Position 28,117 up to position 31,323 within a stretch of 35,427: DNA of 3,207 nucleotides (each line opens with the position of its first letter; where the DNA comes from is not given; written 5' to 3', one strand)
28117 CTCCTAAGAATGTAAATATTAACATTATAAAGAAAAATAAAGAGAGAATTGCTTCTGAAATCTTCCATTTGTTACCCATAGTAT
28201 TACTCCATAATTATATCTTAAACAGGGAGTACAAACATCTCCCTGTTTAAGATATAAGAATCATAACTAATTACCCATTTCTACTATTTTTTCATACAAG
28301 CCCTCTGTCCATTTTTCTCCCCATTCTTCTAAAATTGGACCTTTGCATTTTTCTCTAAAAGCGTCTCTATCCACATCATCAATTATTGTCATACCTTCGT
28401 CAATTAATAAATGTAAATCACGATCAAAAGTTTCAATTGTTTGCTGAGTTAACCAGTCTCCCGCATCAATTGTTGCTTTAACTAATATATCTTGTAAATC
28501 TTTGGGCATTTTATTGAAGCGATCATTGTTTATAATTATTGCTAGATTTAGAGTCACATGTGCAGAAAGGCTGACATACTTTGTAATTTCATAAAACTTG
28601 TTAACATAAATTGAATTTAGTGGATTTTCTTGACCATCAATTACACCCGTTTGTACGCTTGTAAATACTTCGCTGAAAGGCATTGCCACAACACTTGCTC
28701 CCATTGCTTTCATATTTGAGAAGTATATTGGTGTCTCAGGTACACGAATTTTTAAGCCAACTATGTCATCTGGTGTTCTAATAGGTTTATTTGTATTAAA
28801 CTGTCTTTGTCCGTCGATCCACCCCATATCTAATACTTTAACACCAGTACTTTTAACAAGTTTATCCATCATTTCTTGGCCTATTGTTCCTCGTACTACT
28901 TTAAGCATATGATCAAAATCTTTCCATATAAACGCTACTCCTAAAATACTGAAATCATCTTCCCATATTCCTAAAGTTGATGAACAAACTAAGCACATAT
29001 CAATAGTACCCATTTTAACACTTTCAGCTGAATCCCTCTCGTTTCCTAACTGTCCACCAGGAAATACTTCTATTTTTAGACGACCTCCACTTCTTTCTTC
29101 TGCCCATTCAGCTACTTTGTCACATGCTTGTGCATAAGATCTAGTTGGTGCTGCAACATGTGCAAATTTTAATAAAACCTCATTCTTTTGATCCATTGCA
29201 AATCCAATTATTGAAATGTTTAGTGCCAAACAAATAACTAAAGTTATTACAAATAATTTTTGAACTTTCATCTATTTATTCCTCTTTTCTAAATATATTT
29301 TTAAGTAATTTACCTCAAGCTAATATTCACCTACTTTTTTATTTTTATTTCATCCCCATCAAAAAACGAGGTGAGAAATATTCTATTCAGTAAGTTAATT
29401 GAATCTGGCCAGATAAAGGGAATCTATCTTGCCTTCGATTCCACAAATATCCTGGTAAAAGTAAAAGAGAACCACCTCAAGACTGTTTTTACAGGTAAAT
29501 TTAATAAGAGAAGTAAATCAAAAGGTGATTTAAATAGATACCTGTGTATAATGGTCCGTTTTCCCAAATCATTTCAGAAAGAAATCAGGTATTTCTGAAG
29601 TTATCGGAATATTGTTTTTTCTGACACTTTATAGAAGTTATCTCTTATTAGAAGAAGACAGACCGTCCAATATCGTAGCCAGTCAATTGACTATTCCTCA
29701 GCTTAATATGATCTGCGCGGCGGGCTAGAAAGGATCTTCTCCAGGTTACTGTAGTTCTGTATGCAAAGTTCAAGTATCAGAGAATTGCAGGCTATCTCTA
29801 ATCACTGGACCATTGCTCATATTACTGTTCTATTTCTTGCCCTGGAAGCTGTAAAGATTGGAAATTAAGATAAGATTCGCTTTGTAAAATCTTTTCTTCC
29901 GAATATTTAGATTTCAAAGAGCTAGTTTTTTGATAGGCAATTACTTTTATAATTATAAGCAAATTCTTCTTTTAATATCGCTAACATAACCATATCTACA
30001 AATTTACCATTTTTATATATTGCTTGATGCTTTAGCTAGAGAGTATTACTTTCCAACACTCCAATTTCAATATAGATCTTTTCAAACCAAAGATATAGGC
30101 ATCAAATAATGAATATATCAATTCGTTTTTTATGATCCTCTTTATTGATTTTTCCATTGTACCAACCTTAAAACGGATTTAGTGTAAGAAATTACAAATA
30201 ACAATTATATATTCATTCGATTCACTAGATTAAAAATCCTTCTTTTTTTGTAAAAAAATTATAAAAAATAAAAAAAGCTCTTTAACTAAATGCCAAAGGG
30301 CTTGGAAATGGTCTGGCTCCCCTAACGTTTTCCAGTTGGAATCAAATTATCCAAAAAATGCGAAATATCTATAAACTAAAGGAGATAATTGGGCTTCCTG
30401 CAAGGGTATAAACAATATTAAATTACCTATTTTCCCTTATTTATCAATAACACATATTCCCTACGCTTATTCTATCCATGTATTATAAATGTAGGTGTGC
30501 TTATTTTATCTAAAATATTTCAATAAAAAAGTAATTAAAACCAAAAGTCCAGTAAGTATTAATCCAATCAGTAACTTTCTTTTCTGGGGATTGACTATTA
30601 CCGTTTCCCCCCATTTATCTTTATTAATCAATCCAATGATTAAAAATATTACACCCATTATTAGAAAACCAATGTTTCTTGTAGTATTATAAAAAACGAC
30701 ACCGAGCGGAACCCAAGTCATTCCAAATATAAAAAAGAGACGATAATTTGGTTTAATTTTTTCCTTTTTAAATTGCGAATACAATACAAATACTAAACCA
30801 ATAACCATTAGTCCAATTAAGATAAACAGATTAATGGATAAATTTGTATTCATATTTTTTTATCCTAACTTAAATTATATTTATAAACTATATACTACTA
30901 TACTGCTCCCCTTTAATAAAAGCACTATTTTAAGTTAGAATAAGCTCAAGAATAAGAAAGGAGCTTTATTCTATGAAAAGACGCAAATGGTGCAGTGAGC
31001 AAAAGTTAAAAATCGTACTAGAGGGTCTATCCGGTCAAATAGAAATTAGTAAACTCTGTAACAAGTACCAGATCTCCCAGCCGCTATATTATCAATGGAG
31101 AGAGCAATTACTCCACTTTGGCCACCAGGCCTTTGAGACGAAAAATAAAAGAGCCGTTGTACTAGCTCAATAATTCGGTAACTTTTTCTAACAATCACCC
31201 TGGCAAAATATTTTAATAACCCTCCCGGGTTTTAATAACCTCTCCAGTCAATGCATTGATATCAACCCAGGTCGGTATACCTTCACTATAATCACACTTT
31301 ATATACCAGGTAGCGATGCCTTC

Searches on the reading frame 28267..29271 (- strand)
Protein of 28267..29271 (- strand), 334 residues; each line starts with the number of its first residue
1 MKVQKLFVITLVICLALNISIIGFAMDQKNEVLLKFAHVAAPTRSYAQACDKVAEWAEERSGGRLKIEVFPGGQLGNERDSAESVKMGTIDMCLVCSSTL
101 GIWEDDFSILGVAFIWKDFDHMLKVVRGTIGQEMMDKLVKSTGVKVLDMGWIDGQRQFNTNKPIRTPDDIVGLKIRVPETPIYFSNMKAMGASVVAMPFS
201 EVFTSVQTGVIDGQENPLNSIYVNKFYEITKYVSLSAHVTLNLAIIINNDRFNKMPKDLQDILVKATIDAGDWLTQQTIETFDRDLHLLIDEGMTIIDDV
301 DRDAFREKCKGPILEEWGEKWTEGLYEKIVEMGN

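Call 4: search_protein_families(library=pfam, proteins=[window:28267-29271:-], max_evalue=0.01)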
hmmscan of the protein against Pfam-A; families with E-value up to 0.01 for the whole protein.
window:28267-29271:- (334 aa): 1 family
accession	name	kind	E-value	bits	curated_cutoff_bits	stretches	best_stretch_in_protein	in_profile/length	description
PF03480.18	DctP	-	3.1e-76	256.9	23.4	1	36-310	1-276/286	Bacterial extracellular solute-binding protein, family 7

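Call 5: search_protein_families(library=ncbifam, proteins=[window:28267-29271:-], max_evalue=0.01)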
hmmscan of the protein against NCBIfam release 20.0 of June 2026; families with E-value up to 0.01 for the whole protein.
window:28267-29271:- (334 aa): 2 families
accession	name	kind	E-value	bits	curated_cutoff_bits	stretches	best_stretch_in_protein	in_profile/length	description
TIGR00787.1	dctP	subfamily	3.1e-67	226.7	175.05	1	36-279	1-243/257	DctP family TRAP transporter solute-binding subunit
NF037995.1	TRAP_S1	subfamily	3.8e-60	203.5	50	1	35-297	1-261/271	TRAP transporter substrate-binding protein DctP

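Call 42: search_solved_structures(query=window:28267-29271:-, max_evalue=1e-10)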
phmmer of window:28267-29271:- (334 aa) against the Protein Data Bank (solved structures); distinct sequences matched with E-value up to 1e-10: 86 (the best 60 are shown).
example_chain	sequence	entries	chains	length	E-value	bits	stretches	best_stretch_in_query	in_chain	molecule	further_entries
2hpg_A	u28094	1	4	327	1.5e-48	168.9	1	33-311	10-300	ABC transporter, periplasmic substrate-binding protein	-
4pc9_A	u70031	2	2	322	3.8e-46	161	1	28-319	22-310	C4-dicarboxylate transport system, substrate-binding protein, putative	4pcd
4mag_A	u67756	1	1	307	3.9e-43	151.1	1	50-326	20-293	Sialic Acid Binding Protein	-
9fvb_A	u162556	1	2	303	3.9e-43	151.1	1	49-323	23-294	Sialic acid-binding periplasmic protein SiaP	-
7a5q_A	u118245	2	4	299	4e-43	151.1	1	50-323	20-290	DctP family TRAP transporter solute-binding subunit | Sialic acid-binding periplasmic protein SiaP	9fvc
4ng7_A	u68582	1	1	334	6.3e-43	150.4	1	33-321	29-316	TRAP periplasmic solute binding protein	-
4nn3_A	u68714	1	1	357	1e-42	149.7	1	7-307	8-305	TRAP dicarboxylate transporter, DctP subunit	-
4x04_A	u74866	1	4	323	1.3e-42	149.5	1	45-321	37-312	solute binding protein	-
4pdh_A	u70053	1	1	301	2.3e-42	148.6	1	47-329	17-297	TRAP dicarboxylate transporter, DctP subunit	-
4ovt_A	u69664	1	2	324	2.6e-42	148.4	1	34-330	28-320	TRAP dicarboxylate transporter, DctP subunit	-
4mmp_A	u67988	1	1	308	3.2e-42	148.1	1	34-305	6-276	Sialic Acid Binding Protein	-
4p9k_A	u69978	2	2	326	3.6e-42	148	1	46-317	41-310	TRAP dicarboxylate transporter, DctP subunit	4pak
7a5c_A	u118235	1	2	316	3.9e-42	147.8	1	49-323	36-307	Sialic acid-binding periplasmic protein SiaP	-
5ltc_B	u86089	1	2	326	4.4e-42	147.7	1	49-323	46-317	C4-dicarboxylate-binding periplasmic protein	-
4xfe_A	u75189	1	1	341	4.4e-42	147.7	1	31-266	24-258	TRAP dicarboxylate transporter subunit DctP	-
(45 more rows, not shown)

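Call 71: search_solved_structures(query=window:28267-29271:-, max_evalue=1e-42, show_alignments=3)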
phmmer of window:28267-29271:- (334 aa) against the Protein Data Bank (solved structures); distinct sequences matched with E-value up to 1e-42: 6.
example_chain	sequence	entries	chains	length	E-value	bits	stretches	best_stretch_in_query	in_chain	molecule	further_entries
2hpg_A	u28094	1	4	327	1.5e-48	168.9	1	33-311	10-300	ABC transporter, periplasmic substrate-binding protein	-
4pc9_A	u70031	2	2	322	3.8e-46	161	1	28-319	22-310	C4-dicarboxylate transport system, substrate-binding protein, putative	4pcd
4mag_A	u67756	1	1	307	3.9e-43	151.1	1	50-326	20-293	Sialic Acid Binding Protein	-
9fvb_A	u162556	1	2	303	3.9e-43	151.1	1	49-323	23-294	Sialic acid-binding periplasmic protein SiaP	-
7a5q_A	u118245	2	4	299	4e-43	151.1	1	50-323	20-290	DctP family TRAP transporter solute-binding subunit | Sialic acid-binding periplasmic protein SiaP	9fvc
4ng7_A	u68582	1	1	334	6.3e-43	150.4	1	33-321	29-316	TRAP periplasmic solute binding protein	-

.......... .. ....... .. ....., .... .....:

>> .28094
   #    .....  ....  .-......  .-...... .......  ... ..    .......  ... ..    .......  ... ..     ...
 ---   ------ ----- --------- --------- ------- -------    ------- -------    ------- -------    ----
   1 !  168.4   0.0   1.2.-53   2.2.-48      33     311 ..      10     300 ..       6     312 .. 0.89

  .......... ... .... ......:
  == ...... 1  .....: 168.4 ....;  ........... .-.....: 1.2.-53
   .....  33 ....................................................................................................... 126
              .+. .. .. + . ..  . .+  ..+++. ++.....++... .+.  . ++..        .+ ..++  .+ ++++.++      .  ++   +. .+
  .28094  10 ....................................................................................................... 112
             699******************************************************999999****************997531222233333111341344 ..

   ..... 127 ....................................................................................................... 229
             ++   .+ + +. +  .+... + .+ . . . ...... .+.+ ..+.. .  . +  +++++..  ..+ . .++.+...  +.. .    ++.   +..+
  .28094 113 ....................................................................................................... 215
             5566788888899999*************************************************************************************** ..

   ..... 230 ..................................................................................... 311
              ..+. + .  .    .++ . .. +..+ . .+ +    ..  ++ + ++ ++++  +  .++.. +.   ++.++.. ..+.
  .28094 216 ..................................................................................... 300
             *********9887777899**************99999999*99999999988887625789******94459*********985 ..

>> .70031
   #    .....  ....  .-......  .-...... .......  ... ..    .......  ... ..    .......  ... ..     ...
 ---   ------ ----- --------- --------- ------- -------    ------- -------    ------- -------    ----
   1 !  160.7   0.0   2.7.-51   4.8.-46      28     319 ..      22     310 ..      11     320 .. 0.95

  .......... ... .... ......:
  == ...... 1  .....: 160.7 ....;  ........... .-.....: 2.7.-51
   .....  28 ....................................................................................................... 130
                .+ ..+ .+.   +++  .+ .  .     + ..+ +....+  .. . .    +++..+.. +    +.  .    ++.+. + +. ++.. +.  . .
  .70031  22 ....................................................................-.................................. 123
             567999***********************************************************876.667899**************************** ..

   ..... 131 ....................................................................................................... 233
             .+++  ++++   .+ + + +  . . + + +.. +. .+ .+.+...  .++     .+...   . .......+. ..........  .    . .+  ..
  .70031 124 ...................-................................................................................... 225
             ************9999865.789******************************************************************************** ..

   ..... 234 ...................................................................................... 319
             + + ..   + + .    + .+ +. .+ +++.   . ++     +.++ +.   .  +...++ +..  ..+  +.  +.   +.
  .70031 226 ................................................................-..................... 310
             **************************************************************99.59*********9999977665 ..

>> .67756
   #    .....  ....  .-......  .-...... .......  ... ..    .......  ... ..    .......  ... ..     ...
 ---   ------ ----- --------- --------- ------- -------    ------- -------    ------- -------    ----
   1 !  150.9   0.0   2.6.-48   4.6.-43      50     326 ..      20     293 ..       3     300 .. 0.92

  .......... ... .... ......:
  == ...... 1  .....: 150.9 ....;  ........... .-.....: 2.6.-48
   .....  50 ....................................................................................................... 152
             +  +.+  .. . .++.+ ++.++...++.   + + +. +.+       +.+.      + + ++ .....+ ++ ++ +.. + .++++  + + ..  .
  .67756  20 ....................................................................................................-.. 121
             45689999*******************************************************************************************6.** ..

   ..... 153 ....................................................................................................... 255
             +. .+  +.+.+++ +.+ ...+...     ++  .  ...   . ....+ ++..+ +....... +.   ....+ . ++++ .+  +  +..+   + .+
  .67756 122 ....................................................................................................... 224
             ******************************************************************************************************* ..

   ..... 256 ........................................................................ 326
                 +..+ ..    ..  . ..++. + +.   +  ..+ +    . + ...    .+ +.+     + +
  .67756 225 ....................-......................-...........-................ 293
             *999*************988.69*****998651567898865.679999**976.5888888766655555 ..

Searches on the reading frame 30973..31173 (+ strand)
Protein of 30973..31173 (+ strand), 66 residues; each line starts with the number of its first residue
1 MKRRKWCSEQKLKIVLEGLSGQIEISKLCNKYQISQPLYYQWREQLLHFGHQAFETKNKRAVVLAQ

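Call 8: search_protein_families(library=pfam, proteins=[window:30973-31173:+], max_evalue=0.001)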
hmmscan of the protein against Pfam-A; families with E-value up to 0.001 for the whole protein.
window:30973-31173:+ (66 aa): 3 families
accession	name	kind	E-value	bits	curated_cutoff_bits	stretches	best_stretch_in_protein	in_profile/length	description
PF01527.26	HTH_Tnp_1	-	1.1e-09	38.7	24.1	1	2-55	2-55/75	Transposase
PF13518.12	HTH_28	-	5.8e-05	23.5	25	1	10-60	1-50/52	Helix-turn-helix domain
PF06627.17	DUF1153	-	0.00017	22.1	23.5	1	3-56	27-80/87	Protein of unknown function (DUF1153)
